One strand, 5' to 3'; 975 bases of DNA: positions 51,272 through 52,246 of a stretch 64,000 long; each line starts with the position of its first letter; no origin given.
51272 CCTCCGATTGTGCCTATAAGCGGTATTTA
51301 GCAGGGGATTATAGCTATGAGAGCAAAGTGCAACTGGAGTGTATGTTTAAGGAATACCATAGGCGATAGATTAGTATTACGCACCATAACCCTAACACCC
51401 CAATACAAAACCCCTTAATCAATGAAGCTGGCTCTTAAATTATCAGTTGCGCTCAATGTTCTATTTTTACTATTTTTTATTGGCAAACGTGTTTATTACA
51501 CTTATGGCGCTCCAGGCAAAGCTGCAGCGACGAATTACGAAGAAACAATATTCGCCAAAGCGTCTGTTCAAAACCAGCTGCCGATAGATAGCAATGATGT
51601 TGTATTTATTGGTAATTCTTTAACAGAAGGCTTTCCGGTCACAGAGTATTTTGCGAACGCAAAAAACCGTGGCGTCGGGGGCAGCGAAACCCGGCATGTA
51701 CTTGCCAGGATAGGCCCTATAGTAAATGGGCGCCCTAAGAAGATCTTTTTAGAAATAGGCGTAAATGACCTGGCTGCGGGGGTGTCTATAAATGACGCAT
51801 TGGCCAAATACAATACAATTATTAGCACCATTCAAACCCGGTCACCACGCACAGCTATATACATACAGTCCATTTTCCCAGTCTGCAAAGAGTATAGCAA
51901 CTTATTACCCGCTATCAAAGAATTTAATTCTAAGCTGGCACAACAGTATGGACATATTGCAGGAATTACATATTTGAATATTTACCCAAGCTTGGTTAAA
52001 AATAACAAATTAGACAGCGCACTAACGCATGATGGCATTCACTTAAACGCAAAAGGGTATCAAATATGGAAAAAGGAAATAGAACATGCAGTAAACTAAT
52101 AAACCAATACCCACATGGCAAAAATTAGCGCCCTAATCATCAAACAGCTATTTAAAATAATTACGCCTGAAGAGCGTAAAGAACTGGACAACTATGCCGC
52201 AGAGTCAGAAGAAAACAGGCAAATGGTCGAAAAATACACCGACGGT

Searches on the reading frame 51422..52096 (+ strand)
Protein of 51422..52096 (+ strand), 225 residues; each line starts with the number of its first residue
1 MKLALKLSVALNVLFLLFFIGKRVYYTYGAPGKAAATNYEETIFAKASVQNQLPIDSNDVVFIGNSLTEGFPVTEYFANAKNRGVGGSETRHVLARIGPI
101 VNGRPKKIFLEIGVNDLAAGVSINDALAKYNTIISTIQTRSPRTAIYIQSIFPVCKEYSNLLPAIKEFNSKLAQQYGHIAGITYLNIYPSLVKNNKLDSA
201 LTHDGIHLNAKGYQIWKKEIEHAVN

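Call 3: search_protein_families(library=pfam, proteins=[window:51422-52096:+], max_evalue=10)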
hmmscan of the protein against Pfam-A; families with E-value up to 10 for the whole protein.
window:51422-52096:+ (225 aa): 3 families
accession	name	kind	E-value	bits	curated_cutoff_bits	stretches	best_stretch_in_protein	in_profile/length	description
PF13472.12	Lipase_GDSL_2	-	2.7e-21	77.3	32.9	1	62-215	1-178/178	GDSL-like Lipase/Acylhydrolase family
PF00657.28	Lipase_GDSL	-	3e-08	34.5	23.6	1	80-219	44-207/208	GDSL-like Lipase/Acylhydrolase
PF00464.25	SHMT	-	0.023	13.8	27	1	119-208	147-236/399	Serine hydroxymethyltransferase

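Call 4: search_protein_families(library=ncbifam, proteins=[window:51422-52096:+], max_evalue=10)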
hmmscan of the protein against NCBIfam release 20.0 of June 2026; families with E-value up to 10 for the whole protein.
window:51422-52096:+ (225 aa): 3 families
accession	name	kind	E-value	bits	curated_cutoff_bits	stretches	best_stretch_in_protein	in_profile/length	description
NF000586.1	PRK00011.1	subfamily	0.00091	18.1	335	1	116-216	131-231/404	serine hydroxymethyltransferase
NF007819.1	PRK10528.1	equivalog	0.0098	15.6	270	1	82-210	69-190/210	multifunctional acyl-CoA thioesterase I/protease I/lysophospholipase L1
NF047594.1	LIC10707_fam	equivalog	0.018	14.1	380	1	181-223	301-351/406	LIC10707 family hydrolase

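Call 9: search_protein_families(library=phrogs, proteins=[window:51422-52096:+], max_evalue=0.01)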
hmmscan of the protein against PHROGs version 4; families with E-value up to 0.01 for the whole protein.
window:51422-52096:+ (225 aa): 5 families
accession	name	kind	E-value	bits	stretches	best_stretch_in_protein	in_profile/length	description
phrog_14008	-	unknown function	3.4e-28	99.5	1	54-222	57-231/234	-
phrog_6102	-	moron, auxiliary metabolic gene and host takeover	6.9e-08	32.6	1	76-220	72-221/442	lipase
phrog_11541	-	unknown function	0.00014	21.3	1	130-225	725-824/832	-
phrog_14083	-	unknown function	0.00033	19.7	1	82-216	723-862/879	-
phrog_15641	-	tail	0.0011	18.3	1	82-218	212-344/679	tail fiber protein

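Call 104: search_protein_families(library=padloc, proteins=[window:51422-52096:+], max_evalue=0.01)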
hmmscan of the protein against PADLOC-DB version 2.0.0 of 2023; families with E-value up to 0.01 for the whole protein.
window:51422-52096:+ (225 aa): 0 families
